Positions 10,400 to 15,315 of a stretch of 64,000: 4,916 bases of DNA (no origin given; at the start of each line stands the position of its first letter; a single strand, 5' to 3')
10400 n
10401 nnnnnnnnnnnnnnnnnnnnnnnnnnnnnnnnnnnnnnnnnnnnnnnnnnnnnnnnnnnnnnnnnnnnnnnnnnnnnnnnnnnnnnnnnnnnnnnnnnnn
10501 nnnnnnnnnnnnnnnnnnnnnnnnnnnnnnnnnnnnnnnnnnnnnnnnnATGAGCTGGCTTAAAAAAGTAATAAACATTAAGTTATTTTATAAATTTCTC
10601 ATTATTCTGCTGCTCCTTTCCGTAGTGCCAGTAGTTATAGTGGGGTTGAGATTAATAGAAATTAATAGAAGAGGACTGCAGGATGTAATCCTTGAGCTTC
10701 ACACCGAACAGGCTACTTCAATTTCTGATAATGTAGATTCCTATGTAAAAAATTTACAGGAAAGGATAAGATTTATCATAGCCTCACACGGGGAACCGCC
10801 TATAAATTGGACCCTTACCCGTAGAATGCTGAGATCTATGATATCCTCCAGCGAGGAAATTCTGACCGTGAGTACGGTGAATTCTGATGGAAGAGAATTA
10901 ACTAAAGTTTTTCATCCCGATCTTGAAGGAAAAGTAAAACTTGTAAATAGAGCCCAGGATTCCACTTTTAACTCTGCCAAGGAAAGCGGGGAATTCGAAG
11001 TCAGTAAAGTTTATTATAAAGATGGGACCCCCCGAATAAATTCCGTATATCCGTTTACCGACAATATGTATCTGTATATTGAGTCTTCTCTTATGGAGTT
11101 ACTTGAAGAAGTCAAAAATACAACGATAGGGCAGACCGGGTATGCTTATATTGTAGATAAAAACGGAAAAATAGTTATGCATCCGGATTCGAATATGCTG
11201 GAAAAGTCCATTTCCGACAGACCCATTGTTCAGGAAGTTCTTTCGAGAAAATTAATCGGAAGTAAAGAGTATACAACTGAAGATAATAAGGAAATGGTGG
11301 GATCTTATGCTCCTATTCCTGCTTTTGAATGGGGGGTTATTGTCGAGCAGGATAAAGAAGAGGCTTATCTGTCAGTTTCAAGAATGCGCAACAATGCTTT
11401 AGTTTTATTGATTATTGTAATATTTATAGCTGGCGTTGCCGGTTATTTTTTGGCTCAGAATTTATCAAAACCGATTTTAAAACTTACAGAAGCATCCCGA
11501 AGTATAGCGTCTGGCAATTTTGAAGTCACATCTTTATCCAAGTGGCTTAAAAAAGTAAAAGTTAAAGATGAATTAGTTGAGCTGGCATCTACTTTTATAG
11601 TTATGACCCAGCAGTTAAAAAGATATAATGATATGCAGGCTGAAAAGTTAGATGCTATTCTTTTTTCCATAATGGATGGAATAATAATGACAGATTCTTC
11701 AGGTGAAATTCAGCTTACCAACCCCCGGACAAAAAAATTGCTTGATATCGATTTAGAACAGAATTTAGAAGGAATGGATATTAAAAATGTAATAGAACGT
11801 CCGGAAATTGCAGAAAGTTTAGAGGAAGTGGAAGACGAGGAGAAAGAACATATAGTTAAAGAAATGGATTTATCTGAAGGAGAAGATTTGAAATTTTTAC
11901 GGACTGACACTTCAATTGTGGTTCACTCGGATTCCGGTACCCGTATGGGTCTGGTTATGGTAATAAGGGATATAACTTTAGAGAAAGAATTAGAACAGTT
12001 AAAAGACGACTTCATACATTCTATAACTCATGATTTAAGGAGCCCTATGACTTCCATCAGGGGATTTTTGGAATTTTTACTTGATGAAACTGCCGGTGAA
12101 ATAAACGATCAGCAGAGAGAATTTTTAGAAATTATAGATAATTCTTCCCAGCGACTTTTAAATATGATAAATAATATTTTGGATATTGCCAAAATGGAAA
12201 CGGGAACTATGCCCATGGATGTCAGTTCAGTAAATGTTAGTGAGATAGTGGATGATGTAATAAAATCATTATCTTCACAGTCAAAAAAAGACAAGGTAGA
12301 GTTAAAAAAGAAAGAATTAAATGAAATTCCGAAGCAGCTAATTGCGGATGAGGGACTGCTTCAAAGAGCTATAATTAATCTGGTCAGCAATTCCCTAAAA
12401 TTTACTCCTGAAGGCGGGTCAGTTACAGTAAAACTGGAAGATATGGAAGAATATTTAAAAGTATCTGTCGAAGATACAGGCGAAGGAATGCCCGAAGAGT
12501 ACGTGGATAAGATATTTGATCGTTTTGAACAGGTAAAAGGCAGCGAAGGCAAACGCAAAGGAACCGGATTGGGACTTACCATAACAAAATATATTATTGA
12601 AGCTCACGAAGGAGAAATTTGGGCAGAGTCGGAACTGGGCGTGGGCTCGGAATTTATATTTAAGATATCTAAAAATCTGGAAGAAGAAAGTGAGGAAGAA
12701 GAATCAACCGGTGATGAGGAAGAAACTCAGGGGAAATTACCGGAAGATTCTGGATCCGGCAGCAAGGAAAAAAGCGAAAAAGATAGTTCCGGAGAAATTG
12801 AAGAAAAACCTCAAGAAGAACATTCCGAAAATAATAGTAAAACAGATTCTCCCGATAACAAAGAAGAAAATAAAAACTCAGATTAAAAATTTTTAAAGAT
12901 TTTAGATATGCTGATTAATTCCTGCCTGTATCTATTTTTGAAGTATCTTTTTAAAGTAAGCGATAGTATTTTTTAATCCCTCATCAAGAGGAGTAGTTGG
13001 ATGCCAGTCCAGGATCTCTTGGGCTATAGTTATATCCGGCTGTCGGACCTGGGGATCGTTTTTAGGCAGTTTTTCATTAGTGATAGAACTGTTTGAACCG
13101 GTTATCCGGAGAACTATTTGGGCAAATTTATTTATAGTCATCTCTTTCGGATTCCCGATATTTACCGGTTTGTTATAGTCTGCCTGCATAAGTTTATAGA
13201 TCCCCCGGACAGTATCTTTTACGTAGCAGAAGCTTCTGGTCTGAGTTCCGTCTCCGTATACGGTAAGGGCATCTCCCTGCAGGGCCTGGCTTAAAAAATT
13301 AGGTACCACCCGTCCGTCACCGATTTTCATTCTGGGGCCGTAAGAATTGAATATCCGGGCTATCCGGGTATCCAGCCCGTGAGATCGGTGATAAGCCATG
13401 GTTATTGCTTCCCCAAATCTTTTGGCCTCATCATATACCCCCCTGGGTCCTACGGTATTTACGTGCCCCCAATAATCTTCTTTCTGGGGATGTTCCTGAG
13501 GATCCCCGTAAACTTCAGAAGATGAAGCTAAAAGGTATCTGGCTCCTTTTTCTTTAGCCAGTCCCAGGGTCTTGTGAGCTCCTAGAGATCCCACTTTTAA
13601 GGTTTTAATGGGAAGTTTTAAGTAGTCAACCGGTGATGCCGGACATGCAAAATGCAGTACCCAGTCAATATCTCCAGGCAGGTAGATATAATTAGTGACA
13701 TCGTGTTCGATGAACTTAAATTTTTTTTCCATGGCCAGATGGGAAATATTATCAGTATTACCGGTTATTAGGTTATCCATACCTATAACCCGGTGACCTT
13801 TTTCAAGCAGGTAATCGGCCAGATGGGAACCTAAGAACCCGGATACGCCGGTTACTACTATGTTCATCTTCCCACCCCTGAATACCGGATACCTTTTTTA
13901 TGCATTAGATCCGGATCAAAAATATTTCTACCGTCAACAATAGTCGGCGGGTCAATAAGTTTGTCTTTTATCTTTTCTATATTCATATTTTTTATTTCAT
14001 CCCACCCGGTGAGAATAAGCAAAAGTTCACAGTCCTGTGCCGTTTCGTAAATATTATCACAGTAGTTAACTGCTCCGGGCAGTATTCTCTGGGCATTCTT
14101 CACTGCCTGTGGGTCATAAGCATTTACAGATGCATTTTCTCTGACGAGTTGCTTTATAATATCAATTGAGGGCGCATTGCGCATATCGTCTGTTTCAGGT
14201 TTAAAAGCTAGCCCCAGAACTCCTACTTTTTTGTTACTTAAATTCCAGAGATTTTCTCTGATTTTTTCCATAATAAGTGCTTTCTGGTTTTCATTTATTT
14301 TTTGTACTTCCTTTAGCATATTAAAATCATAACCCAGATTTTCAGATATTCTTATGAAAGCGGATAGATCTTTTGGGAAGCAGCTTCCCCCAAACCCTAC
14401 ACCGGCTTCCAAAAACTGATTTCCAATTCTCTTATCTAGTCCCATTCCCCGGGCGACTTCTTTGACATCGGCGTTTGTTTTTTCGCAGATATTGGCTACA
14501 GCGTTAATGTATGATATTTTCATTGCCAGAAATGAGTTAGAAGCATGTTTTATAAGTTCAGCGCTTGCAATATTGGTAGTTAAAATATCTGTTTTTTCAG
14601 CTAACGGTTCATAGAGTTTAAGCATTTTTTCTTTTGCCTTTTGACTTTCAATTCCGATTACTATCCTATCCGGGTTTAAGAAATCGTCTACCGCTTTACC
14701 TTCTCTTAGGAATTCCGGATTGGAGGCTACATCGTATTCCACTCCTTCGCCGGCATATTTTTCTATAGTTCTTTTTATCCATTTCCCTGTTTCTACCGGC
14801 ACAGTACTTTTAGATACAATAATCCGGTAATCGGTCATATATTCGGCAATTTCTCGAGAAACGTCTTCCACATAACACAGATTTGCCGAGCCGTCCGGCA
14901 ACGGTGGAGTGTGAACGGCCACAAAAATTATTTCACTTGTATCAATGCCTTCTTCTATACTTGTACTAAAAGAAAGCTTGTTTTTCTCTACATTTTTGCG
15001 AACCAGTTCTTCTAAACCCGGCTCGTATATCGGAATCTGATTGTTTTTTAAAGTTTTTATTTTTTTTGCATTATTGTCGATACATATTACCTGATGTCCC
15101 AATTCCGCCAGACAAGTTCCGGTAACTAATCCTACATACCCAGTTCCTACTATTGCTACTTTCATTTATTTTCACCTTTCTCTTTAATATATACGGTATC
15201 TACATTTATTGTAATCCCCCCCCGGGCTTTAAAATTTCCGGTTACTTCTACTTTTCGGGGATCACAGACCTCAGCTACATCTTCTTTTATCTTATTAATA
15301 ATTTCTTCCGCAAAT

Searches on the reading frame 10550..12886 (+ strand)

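Call 80: search_protein_families(library=pfam, proteins=[window:10550-12886:+], max_evalue=0.00001)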
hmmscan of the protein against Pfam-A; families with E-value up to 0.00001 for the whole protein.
window:10550-12886:+ (778 aa): 7 families
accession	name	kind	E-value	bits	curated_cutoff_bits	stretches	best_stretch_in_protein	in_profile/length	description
PF02518.31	HATPase_c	-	8.7e-29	100.6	26.4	1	600-707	2-108/111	Histidine kinase-, DNA gyrase B-, and HSP90-like ATPase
PF02743.24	dCache_1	-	6.9e-21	75.3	45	1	46-266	6-240/240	Cache domain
PF00512.31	HisKA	-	1.1e-19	70.7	26.9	1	485-552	2-66/66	His Kinase A (phospho-acceptor) domain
PF17201.10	Cache_3-Cache_2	-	1.5e-11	44.6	27.7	1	176-280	181-297/299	Cache 3/Cache 2 fusion domain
PF00672.30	HAMP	-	1.6e-08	35.2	25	1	300-357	1-52/53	HAMP domain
PF12860.13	PAS_7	-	3.5e-07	30.8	27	1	373-482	3-114/115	PAS fold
PF08269.17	dCache_2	-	5.2e-06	26.2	26.5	1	182-231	192-242/298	Cache domain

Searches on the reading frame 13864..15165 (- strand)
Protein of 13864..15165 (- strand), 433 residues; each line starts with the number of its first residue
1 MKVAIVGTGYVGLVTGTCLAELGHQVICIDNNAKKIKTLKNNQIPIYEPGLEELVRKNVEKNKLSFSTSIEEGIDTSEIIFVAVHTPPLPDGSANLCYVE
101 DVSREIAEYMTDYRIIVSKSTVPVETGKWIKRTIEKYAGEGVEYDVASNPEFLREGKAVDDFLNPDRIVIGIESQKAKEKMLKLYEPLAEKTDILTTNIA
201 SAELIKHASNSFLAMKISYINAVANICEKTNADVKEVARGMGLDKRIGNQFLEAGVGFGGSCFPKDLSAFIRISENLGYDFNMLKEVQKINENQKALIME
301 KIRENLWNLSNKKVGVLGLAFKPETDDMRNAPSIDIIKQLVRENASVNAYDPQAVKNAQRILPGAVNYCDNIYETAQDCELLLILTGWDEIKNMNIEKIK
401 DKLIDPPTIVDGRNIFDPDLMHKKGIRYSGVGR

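Call 80: search_protein_families(library=pfam, proteins=[window:13864-15165:-], max_evalue=0.00001)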
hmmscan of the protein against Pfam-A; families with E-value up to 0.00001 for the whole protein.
window:13864-15165:- (433 aa): 4 families
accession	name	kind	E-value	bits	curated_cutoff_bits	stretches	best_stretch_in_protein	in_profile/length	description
PF03721.20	UDPG_MGDP_dh_N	-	8.3e-67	224.8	27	1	1-182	1-185/187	UDP-glucose/GDP-mannose dehydrogenase family, NAD binding domain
PF00984.24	UDPG_MGDP_dh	-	2.5e-36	124.1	25.4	1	201-292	2-93/94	UDP-glucose/GDP-mannose dehydrogenase family, central domain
PF03720.21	UDPG_MGDP_dh_C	-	6.9e-35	120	30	1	315-418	1-103/103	UDP-glucose/GDP-mannose dehydrogenase family, UDP binding domain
PF02558.23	ApbA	-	5.1e-07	29.9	22.2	1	3-84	1-74/150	Ketopantoate reductase PanE/ApbA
